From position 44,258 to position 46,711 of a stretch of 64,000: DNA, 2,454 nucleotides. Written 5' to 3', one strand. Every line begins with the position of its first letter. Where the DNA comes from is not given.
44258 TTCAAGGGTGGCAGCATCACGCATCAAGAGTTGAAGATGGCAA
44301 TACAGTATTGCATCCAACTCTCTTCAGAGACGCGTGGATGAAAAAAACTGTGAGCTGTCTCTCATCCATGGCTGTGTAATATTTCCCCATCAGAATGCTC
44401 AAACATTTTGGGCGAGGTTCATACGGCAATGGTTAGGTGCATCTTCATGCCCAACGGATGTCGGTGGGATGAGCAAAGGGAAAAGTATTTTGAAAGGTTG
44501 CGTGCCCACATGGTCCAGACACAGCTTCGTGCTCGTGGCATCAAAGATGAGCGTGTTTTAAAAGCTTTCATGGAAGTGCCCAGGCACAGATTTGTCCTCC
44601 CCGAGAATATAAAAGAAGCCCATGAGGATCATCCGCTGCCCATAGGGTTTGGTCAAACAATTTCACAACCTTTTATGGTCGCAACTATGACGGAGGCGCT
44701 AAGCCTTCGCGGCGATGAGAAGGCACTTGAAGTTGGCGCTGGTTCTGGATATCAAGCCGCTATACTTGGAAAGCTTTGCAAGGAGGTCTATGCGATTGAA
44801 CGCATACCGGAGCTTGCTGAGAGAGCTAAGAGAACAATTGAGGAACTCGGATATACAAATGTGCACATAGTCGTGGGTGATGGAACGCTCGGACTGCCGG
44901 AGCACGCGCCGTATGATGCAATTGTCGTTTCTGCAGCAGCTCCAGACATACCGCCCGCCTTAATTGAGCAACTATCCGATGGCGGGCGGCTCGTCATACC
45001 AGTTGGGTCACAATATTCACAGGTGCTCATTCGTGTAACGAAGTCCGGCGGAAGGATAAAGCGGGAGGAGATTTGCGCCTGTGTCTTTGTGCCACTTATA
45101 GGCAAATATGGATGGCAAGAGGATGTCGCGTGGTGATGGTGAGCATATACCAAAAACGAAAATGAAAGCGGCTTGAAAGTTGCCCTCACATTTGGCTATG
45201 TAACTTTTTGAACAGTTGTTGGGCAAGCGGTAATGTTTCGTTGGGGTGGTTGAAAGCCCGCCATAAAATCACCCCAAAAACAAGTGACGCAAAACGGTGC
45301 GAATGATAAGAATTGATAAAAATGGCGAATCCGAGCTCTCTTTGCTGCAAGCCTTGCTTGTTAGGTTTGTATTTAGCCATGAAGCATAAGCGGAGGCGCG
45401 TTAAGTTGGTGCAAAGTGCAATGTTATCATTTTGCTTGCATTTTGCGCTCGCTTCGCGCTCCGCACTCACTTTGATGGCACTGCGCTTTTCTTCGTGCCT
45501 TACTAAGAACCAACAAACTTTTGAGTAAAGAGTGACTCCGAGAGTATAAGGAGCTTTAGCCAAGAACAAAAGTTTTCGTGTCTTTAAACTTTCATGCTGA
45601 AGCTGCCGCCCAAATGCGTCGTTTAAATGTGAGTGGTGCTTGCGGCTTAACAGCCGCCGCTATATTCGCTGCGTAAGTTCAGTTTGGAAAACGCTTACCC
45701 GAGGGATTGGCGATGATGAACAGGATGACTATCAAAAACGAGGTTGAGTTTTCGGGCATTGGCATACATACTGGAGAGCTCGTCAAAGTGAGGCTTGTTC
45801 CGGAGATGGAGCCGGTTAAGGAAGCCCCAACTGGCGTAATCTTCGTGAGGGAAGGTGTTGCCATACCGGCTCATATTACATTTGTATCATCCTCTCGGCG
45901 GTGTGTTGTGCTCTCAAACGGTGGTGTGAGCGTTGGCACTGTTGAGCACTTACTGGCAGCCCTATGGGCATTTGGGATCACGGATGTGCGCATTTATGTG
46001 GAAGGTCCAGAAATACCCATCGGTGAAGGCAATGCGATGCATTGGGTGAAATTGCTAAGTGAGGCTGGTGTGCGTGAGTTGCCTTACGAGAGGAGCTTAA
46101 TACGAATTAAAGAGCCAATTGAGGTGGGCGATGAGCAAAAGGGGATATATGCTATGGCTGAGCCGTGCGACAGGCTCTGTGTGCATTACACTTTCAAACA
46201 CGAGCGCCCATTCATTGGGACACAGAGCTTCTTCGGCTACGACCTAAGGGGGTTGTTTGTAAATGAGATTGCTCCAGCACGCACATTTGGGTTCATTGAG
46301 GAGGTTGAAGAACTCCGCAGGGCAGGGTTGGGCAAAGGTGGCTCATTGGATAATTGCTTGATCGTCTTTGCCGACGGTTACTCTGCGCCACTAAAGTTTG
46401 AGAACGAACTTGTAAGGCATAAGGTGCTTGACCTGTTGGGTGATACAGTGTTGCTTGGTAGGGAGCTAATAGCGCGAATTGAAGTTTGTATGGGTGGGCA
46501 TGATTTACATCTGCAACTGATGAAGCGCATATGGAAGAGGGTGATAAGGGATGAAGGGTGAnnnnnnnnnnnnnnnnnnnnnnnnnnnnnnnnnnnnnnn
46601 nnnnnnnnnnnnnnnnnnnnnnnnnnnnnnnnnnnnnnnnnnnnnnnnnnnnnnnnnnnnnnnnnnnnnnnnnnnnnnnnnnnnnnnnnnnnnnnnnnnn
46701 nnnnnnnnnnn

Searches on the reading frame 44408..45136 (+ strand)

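Call 8: search_protein_families(library=ncbifam, proteins=[window:44408-45136:+])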
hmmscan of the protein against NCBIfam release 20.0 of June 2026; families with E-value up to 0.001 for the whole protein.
window:44408-45136:+ (242 aa): 15 families
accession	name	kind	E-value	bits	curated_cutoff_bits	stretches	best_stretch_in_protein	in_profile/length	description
NF001453.0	PRK00312.1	equivalog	1.1e-79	267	188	1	28-237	7-216/217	protein-L-isoaspartate(D-aspartate) O-methyltransferase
NF010549.0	PRK13942.1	equivalog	1.7e-76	256.5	282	1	32-237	7-214/215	protein-L-isoaspartate O-methyltransferase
TIGR00080.1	pimt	equivalog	2e-69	233.7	159.05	1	30-235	5-213/216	protein-L-isoaspartate O-methyltransferase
TIGR04364.1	methyltran_FxLD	equivalog_domain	3.6e-43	148.1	320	1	30-234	3-216/394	methyltransferase, FxLD system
TIGR04188.1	methyltr_grsp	subfamily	1.4e-34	120.1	380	1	86-213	91-220/363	ATP-grasp peptide maturase system methyltransferase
NF010550.0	PRK13943.1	equivalog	2.8e-32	112.1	359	1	37-202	11-183/322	protein-L-isoaspartate O-methyltransferase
TIGR02469.1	CbiT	equivalog_domain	1.1e-08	35.4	78.3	1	93-199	10-122/124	precorrin-6Y C5,15-methyltransferase (decarboxylating) subunit CbiT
NF000499.2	Erm23S_rRNA_broad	equivalog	2e-06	27.4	212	1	91-165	12-85/244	23S ribosomal RNA methyltransferase Erm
TIGR00755.1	ksgA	equivalog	2.1e-06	27.3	171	1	85-160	12-85/256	16S rRNA (adenine(1518)-N(6)/adenine(1519)-N(6))-dimethyltransferase RsmA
TIGR00479.1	rumA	equivalog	3.6e-06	26.1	183.55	1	89-165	280-356/432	23S rRNA (uracil(1939)-C(5))-methyltransferase RlmD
NF005640.0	PRK07402.1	equivalog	7e-06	25.7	219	1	94-201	35-147/200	precorrin-6Y C5,15-methyltransferase subunit CbiT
NF045543.1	erm_G_23S_MT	exception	0.0001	22.1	515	1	88-171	16-98/244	23S rRNA (adenine(2058)-N(6))-methyltransferase Erm(G)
NF011529.0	PRK14968.1-3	equivalog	0.00014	21.3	162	1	94-175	26-105/198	putative methyltransferase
NF000337.1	erm_SHROVE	exception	0.00079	18.8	320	0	90-168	16-92/248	ErmE/ErmH/ErmO/ErmR family 23S rRNA (adenine(2058)-N(6))-methyltransferase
NF006138.0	PRK08287.1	equivalog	0.00085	19.2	210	0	95-197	24-129/189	decarboxylating cobalt-precorrin-6B (C(15))-methyltransferase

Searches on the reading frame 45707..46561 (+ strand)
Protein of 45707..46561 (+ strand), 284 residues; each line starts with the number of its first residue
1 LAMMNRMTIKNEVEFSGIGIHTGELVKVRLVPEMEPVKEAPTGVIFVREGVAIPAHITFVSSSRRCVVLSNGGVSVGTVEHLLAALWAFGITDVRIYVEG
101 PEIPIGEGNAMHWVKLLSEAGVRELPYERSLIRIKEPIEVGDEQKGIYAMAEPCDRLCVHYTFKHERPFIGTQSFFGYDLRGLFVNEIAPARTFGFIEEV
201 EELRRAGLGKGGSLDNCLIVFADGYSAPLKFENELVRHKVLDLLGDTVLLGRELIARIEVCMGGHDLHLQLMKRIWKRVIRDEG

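Call 8: search_protein_families(library=ncbifam, proteins=[window:45707-46561:+])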
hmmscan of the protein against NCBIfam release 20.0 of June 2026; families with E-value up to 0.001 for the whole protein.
window:45707-46561:+ (284 aa): 3 families
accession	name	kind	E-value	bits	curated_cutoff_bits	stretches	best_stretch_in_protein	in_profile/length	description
TIGR00325.1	lpxC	equivalog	1.3e-68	231.5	187.25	1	5-276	2-272/297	UDP-3-O-acyl-N-acetylglucosamine deacetylase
NF009667.0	PRK13188.1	equivalog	2.8e-56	191.1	465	2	3-221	2-218/464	bifunctional UDP-3-O-[3-hydroxymyristoyl] N-acetylglucosamine deacetylase/3-hydroxyacyl-ACP dehydratase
NF009666.0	PRK13187.1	equivalog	4.5e-33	114.6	423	1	5-274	10-289/305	UDP-3-O-acyl N-acetylglycosamine deacetylase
